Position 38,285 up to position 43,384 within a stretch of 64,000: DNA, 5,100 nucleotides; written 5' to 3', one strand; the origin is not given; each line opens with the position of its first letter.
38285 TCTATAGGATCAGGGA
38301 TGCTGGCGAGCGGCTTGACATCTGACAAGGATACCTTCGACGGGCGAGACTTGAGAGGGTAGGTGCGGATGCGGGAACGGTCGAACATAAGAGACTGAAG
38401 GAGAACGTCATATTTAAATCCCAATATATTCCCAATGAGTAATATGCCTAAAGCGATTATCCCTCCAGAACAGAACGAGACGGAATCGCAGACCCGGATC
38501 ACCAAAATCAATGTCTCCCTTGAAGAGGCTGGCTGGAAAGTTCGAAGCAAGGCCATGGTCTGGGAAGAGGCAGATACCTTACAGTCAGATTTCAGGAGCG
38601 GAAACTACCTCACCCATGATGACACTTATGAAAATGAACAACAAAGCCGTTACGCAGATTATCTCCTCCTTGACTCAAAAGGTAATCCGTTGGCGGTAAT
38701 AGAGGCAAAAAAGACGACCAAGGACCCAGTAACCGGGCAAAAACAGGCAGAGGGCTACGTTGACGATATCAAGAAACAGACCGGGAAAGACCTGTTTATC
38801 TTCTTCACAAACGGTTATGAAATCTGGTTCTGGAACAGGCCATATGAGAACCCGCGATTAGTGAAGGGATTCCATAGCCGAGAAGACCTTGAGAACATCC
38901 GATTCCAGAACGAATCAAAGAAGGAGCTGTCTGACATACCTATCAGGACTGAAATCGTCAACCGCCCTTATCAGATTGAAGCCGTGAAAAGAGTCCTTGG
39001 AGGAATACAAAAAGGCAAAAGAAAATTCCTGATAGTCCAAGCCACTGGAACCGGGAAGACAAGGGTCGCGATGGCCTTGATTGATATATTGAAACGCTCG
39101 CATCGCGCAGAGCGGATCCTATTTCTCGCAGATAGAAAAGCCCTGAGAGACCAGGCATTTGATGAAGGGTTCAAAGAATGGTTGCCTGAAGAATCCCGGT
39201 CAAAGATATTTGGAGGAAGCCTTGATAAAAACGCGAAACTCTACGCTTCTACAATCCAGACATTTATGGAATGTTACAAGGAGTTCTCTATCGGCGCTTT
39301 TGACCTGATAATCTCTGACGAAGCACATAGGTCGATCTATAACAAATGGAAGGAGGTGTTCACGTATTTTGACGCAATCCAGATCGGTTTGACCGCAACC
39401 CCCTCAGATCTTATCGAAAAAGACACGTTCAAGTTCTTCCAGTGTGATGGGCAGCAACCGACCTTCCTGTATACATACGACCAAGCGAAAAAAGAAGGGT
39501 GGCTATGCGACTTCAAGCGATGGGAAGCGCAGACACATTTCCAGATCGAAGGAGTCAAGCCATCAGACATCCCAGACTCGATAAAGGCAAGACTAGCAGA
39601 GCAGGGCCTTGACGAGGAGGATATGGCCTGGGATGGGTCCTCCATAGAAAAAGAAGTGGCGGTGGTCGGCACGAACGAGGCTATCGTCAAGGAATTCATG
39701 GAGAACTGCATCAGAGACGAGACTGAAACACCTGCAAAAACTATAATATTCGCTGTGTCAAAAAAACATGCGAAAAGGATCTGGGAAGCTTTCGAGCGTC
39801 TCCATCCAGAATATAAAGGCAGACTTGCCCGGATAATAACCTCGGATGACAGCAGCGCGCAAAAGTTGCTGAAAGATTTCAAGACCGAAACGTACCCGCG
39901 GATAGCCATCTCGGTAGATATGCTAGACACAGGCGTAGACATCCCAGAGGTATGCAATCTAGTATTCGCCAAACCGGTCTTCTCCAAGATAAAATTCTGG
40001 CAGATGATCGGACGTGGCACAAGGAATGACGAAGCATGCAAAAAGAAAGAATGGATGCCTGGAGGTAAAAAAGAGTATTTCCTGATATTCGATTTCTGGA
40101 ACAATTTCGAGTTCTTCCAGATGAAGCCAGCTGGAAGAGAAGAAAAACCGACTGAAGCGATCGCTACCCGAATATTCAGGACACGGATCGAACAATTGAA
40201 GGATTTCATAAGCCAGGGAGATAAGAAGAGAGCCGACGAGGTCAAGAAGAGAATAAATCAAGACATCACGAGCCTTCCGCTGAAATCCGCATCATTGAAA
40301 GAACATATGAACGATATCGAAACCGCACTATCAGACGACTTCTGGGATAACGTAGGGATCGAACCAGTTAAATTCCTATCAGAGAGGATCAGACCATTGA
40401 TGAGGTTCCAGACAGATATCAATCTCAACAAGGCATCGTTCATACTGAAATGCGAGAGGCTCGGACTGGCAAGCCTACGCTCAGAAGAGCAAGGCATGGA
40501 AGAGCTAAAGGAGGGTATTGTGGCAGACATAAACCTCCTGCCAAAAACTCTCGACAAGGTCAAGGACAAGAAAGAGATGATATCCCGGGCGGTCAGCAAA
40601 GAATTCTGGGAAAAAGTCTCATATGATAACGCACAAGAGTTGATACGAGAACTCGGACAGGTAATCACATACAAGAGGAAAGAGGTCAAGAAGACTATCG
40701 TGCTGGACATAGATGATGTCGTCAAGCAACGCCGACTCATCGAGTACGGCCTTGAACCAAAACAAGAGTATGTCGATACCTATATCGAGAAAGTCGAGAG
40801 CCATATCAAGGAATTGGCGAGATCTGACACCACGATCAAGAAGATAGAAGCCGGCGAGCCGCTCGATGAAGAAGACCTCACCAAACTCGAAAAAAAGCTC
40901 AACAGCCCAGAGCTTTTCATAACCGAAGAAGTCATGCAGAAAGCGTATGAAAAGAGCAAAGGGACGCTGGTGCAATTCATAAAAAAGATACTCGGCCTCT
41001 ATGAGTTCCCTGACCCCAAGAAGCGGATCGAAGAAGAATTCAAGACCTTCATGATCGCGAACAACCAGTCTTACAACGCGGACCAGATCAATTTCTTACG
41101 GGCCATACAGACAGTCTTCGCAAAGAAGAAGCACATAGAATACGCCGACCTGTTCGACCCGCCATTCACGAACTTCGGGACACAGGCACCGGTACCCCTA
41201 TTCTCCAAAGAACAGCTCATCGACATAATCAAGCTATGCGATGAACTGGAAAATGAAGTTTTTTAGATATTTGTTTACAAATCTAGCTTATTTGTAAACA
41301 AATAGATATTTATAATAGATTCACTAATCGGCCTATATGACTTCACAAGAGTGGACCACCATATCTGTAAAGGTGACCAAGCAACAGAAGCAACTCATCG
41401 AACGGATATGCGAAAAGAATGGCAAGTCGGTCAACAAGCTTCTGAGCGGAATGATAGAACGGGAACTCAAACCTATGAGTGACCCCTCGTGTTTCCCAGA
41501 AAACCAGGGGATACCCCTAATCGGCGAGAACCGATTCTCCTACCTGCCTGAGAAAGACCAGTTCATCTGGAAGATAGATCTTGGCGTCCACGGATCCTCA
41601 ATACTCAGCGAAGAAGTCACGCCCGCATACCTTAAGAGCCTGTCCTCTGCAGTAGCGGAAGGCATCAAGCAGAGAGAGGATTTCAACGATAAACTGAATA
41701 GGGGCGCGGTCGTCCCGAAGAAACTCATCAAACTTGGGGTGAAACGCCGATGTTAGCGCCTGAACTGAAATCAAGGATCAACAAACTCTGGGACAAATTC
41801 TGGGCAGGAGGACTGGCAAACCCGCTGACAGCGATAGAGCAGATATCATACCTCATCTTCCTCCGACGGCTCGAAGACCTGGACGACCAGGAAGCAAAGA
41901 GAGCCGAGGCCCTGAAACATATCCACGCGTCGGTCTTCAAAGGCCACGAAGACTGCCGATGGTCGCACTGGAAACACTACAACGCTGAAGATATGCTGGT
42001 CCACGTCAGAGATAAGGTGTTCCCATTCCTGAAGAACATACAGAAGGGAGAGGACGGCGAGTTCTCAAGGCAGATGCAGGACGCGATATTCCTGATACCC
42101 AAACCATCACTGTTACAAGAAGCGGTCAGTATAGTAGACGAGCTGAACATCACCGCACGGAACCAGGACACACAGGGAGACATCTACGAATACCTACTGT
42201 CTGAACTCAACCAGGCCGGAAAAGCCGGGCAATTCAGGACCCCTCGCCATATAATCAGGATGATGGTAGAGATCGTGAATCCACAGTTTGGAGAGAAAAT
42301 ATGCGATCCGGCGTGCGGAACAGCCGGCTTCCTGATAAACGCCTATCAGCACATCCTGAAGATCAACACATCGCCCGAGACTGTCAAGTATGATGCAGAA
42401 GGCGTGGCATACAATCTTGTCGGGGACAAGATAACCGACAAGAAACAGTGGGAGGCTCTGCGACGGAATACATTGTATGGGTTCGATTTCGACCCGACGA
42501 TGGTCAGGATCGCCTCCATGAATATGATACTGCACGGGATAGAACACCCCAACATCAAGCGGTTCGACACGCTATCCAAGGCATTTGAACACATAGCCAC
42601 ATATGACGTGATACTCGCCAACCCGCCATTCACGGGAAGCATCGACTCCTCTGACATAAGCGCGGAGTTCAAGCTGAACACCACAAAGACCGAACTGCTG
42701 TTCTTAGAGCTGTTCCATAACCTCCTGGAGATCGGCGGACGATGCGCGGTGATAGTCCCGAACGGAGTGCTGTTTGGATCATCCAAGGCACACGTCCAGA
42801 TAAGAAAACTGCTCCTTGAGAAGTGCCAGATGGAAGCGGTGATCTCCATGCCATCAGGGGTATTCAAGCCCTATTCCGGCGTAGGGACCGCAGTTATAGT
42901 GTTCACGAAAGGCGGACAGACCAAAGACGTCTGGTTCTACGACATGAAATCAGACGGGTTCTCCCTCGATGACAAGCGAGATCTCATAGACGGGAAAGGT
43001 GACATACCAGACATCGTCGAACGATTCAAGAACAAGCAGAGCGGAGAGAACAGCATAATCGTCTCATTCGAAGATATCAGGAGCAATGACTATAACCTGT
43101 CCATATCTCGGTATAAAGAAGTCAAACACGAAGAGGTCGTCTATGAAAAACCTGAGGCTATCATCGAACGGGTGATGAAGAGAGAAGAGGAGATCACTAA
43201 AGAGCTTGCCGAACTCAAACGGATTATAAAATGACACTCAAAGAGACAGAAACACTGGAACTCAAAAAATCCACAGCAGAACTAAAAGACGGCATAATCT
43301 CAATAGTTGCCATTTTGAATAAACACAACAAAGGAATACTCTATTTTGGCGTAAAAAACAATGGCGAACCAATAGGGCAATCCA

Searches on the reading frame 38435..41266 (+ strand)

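Call 9: search_protein_families(library=pfam, proteins=[window:38435-41266:+], max_evalue=0.001)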
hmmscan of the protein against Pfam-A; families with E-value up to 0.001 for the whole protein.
window:38435-41266:+ (943 aa): 7 families
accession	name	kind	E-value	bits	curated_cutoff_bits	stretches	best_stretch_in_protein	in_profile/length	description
PF04851.21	ResIII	-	2.1e-39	135.5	22.5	1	175-324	3-163/164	Type III restriction enzyme, res subunit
PF08463.15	EcoEI_R_C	-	3.4e-25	89.5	24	1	782-935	2-158/163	EcoEI R protein C-terminal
PF18766.7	SWI2_SNF2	-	6.5e-17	62.4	26.7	1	179-356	1-184/221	SWI2/SNF2 ATPase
PF00270.35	DEAD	-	3.3e-10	40.4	26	1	177-325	1-162/167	DEAD/DEAH box helicase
PF00271.37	Helicase_C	-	1.3e-09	38.7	23.5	1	423-531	7-109/110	Helicase conserved C-terminal domain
PF04313.20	HSDR_N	-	3.3e-07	30.8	25.1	1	64-139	119-196/198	Type I restriction enzyme R protein N terminus (HSDR_N)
PF10474.15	Syndetin_C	-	0.00075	19.6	38.4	0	695-787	97-189/234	Syndetin, C-terminal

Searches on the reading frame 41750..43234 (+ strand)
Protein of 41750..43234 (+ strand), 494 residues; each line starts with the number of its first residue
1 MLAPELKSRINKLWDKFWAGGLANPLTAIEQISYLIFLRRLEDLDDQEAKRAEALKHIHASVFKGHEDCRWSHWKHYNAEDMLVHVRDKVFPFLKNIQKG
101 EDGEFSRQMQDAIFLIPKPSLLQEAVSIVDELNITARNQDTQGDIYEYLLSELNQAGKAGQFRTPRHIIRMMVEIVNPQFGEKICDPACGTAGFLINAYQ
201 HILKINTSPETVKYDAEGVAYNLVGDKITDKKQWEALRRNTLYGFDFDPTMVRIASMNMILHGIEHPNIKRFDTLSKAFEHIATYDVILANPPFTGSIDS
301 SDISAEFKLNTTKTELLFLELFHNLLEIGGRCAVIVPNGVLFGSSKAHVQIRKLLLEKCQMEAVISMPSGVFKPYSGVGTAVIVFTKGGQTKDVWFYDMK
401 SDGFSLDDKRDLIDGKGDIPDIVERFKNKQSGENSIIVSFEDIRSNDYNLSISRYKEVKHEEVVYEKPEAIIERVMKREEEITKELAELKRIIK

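Call 86: search_protein_families(library=pfam, proteins=[window:41750-43234:+], max_evalue=0.001)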
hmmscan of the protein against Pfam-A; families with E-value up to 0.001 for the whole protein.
window:41750-43234:+ (494 aa): 6 families
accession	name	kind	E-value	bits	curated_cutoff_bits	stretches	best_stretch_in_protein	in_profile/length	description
PF02384.22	N6_Mtase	-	1.2e-66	225.6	20.4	1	138-461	2-308/311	N-6 DNA Methylase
PF12161.14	HsdM_N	-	8.4e-16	59.3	24.5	1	6-127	1-133/135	HsdM N-terminal domain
PF01170.24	UPF0020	-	1.1e-11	45.2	22.3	1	170-303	18-140/197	RMKL-like, methyltransferase domain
PF07669.17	Eco57I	-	2.9e-11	44.2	25.3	1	241-372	2-171/171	Eco57I restriction-modification methylase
PF13847.12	Methyltransf_31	-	4.8e-05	23.5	27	0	181-359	4-126/145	Methyltransferase domain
PF20473.4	MmeI_Mtase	-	5.5e-05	22.9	27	1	183-262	22-85/259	MmeI, DNA-methyltransferase domain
